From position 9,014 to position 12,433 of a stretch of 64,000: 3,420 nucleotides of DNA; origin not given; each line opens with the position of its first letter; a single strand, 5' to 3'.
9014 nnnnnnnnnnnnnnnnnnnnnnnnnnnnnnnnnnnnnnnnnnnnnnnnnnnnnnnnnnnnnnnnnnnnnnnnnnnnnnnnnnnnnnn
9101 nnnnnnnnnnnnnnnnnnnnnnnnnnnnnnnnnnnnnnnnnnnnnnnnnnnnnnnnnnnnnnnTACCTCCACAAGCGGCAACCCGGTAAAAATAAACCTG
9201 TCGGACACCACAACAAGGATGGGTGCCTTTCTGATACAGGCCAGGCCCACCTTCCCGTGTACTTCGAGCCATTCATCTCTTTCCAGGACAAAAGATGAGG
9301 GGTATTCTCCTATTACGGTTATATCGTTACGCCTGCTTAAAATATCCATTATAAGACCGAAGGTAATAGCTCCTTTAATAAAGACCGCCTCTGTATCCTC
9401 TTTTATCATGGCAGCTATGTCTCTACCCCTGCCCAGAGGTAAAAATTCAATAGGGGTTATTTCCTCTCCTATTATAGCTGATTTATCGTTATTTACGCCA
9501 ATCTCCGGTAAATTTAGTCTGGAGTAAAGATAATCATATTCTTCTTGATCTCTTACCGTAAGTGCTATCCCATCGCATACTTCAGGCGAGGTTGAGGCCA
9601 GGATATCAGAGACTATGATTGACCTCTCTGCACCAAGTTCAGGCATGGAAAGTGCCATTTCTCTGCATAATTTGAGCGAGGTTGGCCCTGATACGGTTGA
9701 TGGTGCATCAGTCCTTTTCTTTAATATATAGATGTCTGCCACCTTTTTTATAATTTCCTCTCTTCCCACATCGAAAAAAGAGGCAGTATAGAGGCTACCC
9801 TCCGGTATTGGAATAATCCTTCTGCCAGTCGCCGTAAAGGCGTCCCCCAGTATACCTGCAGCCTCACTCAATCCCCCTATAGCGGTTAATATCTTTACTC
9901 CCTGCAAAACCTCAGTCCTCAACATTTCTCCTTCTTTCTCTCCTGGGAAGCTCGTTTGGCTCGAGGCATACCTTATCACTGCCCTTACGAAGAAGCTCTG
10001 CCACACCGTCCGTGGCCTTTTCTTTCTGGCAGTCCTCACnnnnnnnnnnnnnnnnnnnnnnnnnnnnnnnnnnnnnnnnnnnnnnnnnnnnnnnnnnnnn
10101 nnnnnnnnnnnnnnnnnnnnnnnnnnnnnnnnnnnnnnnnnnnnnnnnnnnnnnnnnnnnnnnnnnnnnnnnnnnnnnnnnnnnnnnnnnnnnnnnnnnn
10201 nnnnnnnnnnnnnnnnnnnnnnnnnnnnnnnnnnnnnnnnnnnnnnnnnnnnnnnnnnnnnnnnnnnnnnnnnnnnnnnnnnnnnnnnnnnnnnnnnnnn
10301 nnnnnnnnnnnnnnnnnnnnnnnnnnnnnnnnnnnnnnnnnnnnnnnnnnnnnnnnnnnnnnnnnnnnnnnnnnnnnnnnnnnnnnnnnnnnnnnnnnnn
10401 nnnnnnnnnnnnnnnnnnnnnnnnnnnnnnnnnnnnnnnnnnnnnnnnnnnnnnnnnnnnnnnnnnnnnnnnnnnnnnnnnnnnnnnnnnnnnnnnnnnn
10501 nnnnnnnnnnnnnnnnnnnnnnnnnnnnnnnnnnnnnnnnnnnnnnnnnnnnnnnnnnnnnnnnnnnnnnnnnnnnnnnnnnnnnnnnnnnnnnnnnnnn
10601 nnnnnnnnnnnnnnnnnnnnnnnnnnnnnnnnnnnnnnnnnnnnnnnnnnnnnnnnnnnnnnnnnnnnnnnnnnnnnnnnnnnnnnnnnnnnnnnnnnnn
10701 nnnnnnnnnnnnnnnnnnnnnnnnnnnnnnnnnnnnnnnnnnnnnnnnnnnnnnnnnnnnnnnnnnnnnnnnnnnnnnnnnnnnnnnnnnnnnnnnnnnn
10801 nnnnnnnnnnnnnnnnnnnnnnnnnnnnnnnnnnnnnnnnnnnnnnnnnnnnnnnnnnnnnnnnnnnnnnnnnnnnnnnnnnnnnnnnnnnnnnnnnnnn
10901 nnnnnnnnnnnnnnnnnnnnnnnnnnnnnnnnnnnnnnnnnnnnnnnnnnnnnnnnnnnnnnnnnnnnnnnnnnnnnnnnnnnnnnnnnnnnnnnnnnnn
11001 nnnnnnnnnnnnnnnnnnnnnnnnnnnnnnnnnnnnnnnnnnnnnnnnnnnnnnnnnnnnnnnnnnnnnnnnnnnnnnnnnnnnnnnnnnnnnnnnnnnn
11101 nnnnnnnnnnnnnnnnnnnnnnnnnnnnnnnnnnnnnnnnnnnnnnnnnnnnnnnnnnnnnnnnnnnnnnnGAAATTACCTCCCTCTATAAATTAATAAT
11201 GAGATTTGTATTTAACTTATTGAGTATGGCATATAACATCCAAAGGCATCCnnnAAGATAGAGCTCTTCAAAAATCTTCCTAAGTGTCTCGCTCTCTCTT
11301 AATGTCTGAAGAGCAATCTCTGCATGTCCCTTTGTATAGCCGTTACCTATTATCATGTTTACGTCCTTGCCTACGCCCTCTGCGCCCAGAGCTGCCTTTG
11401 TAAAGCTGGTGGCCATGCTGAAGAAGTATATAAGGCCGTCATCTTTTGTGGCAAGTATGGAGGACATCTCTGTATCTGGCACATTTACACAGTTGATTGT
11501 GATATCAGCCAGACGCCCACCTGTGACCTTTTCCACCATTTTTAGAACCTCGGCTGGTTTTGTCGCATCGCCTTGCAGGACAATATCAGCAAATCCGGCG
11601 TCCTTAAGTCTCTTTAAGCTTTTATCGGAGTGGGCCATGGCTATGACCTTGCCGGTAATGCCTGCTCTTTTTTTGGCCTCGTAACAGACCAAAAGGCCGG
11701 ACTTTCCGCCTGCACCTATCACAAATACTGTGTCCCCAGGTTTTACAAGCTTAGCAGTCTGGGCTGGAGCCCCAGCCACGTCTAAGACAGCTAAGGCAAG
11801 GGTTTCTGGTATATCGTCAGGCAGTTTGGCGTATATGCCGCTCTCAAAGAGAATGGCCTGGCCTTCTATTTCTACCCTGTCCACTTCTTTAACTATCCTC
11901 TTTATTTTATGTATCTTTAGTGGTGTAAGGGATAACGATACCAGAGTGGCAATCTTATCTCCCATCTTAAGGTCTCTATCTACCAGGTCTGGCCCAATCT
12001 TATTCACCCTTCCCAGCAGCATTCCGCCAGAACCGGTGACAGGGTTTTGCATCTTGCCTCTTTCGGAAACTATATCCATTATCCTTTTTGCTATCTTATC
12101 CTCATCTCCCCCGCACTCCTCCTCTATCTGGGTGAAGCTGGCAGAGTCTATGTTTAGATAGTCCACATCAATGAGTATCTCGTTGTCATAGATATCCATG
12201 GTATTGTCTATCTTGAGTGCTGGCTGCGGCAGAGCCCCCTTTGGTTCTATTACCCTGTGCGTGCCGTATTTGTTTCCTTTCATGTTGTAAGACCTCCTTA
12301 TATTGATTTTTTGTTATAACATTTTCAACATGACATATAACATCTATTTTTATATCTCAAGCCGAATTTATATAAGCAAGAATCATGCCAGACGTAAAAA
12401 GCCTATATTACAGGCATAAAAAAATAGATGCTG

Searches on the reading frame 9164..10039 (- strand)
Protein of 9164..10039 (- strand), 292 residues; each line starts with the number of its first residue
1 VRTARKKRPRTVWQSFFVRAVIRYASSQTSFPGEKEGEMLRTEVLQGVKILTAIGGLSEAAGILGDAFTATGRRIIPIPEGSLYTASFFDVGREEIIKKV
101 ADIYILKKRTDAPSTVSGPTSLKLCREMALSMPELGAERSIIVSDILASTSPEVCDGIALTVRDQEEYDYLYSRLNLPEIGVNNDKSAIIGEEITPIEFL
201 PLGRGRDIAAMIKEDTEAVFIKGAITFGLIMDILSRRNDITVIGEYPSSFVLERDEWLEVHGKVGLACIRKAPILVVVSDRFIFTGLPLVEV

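Call 7: search_protein_families(library=pfam, proteins=[window:9164-10039:-])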
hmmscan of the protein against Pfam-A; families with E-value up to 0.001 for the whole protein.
window:9164-10039:- (292 aa): 0 families

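Call 24: search_protein_families(library=ncbifam, proteins=[window:9164-10039:-])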
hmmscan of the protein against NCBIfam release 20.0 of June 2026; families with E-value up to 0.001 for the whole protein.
window:9164-10039:- (292 aa): 1 family
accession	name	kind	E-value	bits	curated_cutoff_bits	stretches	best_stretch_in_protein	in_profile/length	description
NF052386.1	reactivase_KamB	equivalog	3.5e-06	26.2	210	1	201-278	213-294/326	lysine 5,6-aminomutase reactivase subunit KamB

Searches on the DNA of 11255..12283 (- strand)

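Call 64: search_rna_families(sources=[L001, L007, L009, L011, L015, L017, L164], threshold=gathering)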
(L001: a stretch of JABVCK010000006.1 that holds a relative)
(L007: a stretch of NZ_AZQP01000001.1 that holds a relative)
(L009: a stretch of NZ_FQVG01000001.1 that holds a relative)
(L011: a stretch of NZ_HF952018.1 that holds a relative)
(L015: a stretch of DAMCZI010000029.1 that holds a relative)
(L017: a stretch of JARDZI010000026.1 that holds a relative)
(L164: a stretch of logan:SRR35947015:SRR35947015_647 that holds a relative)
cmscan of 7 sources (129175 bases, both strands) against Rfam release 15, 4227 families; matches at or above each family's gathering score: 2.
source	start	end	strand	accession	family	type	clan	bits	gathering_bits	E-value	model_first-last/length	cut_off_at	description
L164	893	988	-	RF01831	THF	Cis-reg; riboswitch;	-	80.5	36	1.1e-16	1-99/99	no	THF (Tetrahydrofolate) riboswitch aptamer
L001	8205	8286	+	RF02937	Clostridiales-2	Gene; sRNA;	-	77.3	58.6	1.1e-16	1-82/82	no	Clostridiales-2 RNA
